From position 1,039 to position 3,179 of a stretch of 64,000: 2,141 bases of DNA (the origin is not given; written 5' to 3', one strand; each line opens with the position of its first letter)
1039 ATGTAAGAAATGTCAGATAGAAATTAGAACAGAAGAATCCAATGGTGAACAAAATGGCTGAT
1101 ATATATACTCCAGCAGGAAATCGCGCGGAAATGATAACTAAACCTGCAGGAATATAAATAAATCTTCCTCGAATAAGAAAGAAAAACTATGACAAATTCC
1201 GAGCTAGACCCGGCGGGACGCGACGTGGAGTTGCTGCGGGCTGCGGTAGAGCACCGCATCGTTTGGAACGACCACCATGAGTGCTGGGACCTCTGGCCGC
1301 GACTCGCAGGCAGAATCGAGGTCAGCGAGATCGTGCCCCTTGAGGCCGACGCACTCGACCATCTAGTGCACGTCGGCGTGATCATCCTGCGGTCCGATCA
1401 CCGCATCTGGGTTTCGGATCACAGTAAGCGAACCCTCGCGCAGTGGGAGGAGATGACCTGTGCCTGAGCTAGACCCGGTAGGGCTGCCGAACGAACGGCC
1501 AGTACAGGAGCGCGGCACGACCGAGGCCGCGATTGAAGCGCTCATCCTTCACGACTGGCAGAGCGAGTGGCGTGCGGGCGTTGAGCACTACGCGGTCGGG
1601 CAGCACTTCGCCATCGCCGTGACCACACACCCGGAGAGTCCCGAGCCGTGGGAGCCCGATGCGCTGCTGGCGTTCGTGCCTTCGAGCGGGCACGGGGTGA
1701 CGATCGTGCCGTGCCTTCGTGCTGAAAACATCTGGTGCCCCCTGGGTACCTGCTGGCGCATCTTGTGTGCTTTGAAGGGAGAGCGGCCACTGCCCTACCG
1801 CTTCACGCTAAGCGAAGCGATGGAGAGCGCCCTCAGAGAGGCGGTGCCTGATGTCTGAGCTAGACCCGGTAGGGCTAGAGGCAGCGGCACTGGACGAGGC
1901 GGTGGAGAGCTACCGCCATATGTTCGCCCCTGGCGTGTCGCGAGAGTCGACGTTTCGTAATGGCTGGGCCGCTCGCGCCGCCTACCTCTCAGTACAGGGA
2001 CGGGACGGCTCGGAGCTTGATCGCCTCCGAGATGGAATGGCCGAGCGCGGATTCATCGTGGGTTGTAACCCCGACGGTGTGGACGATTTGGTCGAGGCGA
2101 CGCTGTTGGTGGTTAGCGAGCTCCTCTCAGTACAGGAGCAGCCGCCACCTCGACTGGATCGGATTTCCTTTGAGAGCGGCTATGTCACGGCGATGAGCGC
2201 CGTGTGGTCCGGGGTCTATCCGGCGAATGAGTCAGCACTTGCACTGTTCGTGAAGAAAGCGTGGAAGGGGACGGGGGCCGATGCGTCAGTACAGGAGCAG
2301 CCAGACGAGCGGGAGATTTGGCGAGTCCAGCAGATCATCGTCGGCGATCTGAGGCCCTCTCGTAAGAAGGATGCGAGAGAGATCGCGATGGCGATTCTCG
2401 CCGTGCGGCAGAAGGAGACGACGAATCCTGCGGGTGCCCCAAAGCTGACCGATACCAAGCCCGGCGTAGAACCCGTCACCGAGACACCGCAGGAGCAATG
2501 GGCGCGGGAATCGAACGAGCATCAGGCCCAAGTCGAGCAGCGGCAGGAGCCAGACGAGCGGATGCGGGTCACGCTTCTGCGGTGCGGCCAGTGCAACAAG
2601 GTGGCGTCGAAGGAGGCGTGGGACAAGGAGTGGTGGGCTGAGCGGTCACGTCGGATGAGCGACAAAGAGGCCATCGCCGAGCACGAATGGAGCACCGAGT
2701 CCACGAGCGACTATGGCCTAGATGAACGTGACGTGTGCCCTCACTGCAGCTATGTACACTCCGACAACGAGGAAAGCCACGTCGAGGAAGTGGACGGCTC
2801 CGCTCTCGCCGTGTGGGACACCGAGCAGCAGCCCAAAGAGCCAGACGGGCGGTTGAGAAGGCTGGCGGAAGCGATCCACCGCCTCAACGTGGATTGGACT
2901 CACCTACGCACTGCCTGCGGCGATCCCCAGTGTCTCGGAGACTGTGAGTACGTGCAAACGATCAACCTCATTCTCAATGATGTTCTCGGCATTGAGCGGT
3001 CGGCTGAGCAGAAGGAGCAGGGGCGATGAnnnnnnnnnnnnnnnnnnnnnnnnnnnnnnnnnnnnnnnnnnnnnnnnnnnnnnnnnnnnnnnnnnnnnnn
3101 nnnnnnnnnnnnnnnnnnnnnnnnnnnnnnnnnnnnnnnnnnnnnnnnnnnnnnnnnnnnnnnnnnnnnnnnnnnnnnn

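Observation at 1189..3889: A 2.7-kb high-GC four-gene island sits in frame inside an AT-rich phage early region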

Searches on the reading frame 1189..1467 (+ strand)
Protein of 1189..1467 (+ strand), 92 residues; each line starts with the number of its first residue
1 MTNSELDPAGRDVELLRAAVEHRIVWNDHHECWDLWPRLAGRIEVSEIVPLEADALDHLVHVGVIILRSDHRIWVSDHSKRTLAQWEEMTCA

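Call 7: search_protein_families(library=pfam, proteins=[window:1189-1467:+], max_evalue=0.1)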
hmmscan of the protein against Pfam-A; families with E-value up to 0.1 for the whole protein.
window:1189-1467:+ (92 aa): 0 families

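Call 8: search_protein_families(library=phrogs, proteins=[window:1189-1467:+], max_evalue=0.01)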
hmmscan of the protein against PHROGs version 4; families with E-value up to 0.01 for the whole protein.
window:1189-1467:+ (92 aa): 0 families

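Call 17: find_encoding_contigs(protein=window:1189-1467:+, flank=10000, max_places=10)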
Protein window:1189-1467:+ (92 aa): 4 contigs read that carry it; 1 place shown.
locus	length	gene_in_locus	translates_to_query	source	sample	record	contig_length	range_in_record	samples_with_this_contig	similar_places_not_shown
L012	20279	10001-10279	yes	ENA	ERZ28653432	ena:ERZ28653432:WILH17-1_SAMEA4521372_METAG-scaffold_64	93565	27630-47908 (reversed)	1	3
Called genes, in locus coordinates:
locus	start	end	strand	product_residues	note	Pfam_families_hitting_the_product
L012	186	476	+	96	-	-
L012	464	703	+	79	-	-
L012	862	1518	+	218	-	-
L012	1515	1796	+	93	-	-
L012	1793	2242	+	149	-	-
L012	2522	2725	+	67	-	-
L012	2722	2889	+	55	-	-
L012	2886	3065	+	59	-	-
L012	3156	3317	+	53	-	-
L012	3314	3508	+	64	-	-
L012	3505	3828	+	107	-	-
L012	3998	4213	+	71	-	-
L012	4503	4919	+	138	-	-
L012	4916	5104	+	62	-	PF24024:DUF7336 (weak)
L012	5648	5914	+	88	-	-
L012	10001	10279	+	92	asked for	-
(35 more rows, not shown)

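Call 49: search_protein_families(library=ncbifam, proteins=[window:1189-1467:+], max_evalue=0.1)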
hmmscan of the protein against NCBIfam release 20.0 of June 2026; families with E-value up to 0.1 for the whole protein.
window:1189-1467:+ (92 aa): 0 families

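Call 96: search_protein_families(library=padloc, proteins=[window:1189-1467:+], max_evalue=0.01)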
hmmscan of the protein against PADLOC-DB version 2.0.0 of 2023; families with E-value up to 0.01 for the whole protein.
window:1189-1467:+ (92 aa): 0 families

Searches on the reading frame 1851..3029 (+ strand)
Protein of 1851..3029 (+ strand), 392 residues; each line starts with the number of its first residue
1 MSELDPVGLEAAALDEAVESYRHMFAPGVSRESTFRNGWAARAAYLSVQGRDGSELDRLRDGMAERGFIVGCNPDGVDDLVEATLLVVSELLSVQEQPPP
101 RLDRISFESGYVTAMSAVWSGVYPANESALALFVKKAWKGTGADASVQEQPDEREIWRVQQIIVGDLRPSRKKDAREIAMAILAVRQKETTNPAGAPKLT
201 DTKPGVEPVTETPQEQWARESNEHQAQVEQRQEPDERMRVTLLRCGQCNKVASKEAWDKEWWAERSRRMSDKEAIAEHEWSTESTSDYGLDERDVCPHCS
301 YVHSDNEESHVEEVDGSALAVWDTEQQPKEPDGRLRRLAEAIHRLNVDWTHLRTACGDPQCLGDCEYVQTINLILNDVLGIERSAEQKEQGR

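Call 7: search_protein_families(library=pfam, proteins=[window:1851-3029:+], max_evalue=0.1)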
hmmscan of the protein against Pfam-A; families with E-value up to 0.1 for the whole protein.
window:1851-3029:+ (392 aa): 1 family
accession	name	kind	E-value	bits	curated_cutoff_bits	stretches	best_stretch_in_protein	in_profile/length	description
PF14803.11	Zn_ribbon_Nudix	-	0.049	14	25.6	0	292-303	21-32/34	Nudix N-terminal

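Call 8: search_protein_families(library=phrogs, proteins=[window:1851-3029:+], max_evalue=0.01)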
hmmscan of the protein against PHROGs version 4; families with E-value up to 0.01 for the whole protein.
window:1851-3029:+ (392 aa): 0 families

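Call 9: find_homologous_proteins(query=window:1851-3026:+, max_evalue=0.001)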
Query window:1851-3026:+ (392 aa): 7 proteins with E <= 0.001 among 8000 candidates.
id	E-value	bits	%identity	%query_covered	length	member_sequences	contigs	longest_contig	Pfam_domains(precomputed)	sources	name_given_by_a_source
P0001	2.0e-142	493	97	61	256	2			-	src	-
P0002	3.4e-34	137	72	24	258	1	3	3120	-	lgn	-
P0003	1.2e-23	102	67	21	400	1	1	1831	-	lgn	-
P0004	1.1e-18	86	62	17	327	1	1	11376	-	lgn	-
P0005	1.6e-8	52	64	13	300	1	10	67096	-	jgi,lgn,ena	jgi:rubrerythrin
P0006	4.7e-8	51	64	13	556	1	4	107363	-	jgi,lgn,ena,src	-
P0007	6.2e-6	44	31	46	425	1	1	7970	-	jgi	jgi:hypothetical protein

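Call 12: find_encoding_contigs(protein=P0006, flank=10000, max_places=4)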
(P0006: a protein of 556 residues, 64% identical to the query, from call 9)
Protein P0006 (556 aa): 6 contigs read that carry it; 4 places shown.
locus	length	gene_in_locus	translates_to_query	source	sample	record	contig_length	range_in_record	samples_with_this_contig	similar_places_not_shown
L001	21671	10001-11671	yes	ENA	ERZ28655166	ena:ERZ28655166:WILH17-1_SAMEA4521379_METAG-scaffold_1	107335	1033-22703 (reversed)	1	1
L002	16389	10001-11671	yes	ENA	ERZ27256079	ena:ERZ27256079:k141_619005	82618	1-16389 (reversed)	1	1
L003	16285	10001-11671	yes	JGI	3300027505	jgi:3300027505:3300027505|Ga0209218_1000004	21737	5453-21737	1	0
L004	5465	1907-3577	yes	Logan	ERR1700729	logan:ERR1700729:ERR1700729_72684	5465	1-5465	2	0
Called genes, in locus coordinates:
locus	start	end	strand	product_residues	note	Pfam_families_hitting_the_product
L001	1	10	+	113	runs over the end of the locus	PF03819:MazG (weak)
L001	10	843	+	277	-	PF16793:RepB_primase (weak)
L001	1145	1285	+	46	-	-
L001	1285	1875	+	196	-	-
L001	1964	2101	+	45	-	-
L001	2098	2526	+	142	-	PF20274:cREC_REC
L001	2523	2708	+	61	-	-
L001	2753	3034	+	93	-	-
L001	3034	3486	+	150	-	PF02661:Fic (weak)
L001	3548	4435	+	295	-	-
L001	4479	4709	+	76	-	-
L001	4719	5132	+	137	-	-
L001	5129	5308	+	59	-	-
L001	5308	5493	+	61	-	-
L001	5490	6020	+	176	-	PF19698:DUF6197 (faint)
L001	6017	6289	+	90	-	-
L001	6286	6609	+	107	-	-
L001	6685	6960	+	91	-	-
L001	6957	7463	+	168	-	-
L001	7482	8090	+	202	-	-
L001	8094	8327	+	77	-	-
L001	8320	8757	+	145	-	-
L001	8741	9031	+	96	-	-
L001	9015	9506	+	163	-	-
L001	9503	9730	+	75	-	-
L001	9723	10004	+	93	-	-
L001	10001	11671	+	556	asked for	-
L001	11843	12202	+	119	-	-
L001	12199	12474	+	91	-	-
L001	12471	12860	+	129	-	-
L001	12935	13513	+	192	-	-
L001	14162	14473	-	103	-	-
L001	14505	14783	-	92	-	-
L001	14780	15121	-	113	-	-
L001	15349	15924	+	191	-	PF19698:DUF6197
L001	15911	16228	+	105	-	PF19698:DUF6197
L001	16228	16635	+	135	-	-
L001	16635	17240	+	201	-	PF02861:Clp_N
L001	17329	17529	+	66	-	-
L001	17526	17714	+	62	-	-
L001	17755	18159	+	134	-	-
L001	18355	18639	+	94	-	-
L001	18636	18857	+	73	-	-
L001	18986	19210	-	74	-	-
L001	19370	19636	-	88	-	PF13392:HNH_3 (weak)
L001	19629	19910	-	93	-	-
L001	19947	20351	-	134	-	-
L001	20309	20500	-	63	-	-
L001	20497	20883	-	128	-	-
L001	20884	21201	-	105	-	-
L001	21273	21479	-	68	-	-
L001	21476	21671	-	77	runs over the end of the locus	-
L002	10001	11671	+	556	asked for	-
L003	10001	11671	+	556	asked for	-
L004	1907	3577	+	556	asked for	-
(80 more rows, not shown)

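Call 13: find_encoding_contigs(protein=P0005, flank=10000, max_places=4)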
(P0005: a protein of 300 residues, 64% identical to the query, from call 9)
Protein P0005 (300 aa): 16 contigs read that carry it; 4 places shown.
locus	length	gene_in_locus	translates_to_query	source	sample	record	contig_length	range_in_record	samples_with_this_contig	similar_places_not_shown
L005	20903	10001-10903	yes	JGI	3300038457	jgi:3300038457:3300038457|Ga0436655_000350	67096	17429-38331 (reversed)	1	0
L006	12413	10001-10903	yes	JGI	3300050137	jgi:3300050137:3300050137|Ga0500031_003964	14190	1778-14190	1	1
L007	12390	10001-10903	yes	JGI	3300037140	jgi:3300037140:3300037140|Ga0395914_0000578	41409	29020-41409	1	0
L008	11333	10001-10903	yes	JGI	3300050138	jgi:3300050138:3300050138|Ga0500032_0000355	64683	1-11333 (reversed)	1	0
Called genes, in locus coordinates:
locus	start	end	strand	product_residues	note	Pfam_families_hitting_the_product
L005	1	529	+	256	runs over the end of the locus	-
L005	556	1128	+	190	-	-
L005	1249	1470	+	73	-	-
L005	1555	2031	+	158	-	-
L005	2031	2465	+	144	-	-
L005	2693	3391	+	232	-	PF00959:Phage_lysozyme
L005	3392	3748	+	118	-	-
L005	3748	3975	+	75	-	-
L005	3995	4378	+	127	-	-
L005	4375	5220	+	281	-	-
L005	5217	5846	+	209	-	-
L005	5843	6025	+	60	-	-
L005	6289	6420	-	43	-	-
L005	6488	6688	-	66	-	-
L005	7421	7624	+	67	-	-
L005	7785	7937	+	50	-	PF01381:HTH_3 (weak)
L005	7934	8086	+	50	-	-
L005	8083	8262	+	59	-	-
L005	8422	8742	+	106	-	-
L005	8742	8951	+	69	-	-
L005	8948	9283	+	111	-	-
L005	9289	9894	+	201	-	-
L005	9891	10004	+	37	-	-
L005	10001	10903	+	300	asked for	-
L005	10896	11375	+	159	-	-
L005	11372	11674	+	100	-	-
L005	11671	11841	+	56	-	-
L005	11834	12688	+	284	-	-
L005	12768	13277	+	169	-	-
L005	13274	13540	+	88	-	-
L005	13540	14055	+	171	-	-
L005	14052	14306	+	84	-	-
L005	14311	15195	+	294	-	-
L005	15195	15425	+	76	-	-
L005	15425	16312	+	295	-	-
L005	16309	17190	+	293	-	-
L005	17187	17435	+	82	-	-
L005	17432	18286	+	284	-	PF12705:PDDEXK_1 (faint)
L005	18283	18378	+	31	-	-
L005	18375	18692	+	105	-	-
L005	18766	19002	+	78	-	-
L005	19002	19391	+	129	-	-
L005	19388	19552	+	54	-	-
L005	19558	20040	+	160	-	-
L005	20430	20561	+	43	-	-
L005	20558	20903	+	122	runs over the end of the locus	-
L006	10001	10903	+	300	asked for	-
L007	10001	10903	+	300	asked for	-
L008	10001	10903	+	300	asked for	-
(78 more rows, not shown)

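Call 32: find_encoding_contigs(protein=P0001, flank=10000, max_places=6)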
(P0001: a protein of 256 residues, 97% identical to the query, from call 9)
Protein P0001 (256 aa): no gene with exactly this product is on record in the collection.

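Call 33: find_encoding_contigs(protein=P0004, flank=10000, max_places=3)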
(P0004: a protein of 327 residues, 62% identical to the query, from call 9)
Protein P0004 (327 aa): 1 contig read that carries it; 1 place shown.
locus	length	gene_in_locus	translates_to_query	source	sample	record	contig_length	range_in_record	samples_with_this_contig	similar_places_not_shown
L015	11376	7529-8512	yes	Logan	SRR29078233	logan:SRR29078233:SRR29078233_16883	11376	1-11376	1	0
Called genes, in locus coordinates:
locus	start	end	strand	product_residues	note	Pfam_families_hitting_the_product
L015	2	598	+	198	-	?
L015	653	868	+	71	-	-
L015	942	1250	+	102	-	-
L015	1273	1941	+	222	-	-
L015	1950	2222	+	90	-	-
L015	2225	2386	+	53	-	-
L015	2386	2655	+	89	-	-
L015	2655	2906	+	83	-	-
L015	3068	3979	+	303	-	-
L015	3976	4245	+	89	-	-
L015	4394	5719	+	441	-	PF12705:PDDEXK_1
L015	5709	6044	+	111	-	-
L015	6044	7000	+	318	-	PF00589:Phage_integrase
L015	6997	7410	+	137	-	-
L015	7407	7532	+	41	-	-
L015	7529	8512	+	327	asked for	-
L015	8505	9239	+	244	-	-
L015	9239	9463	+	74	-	-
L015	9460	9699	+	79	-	-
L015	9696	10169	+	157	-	-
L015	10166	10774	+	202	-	PF05063:MT-A70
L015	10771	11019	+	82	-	-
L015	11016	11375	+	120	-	?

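Call 34: find_encoding_contigs(protein=P0007, flank=10000, max_places=3)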
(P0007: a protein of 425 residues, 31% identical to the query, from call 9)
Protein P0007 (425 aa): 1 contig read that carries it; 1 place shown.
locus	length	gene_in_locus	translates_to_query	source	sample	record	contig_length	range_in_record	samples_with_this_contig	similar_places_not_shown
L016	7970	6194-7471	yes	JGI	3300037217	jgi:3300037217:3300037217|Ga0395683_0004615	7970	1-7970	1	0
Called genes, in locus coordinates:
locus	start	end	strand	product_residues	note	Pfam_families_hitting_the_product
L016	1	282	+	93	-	?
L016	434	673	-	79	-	-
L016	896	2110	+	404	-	-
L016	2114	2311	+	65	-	-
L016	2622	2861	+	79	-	-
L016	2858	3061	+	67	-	-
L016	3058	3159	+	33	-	-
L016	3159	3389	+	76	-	-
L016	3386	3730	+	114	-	-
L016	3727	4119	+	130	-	-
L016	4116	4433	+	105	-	-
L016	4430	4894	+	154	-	-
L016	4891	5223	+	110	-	-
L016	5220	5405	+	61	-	-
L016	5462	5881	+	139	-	-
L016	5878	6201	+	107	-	-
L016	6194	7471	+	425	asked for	-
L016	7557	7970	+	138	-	?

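Call 36: search_dna_similar(query=window:1851-3026:+, collection=phages, mode=protein, max_evalue=0.001, max_rows=25)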
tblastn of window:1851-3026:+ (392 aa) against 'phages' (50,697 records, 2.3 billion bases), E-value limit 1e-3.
No match.

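Call 49: search_protein_families(library=ncbifam, proteins=[window:1851-3029:+], max_evalue=0.1)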
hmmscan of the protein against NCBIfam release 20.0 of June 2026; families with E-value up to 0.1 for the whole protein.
window:1851-3029:+ (392 aa): 0 families

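Call 77: predict_structure(alignment_id=A3)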
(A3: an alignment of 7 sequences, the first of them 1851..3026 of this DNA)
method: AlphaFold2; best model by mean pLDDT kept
length: 392 residues; sequences in the alignment: 7
mean_pLDDT: 51.7   pTM: 0.30
mean pLDDT of the five models: 51.7, 51.3, 50.7, 48.4, 46.3
residues with pLDDT >= 90: 0; 70-90: 61; 50-70: 134; < 50: 197
segments of 3 or more residues with pLDDT < 50: 1-13, 62-127, 129-131, 133-173, 181-209, 231-238, 279-285, 317-331, 390-392
pLDDT, mean of each block of 10 residues (from residue 1): 41 51 51 52 52 51 42 35 40 31 37 43 43 46 32 41 39 49 41 32 39 72 64 44 83 83 77 53 52 80 75 62 33 57 61 54 60 62 55 48
secondary structure, 60 per line:
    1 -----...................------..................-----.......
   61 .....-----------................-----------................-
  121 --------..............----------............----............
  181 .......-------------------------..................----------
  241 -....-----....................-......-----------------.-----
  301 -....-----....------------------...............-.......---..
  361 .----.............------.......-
elements in order: H6-24 H31-48 H54-65 H77-92 H104-119 H129-142 H153-164 H169-187 H213-230 E242-245 E251-253 H254-270 H272-277 E311-314 H333-347 H349-355 H366-378 H385-391

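Call 96: search_protein_families(library=padloc, proteins=[window:1851-3029:+, P0006, P0007], max_evalue=0.01)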
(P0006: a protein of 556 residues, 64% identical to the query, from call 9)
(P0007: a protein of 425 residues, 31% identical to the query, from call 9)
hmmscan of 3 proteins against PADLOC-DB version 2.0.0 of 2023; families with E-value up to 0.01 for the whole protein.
window:1851-3029:+ (392 aa): 0 families

P0006 (556 aa): 0 families

P0007 (425 aa): 0 families
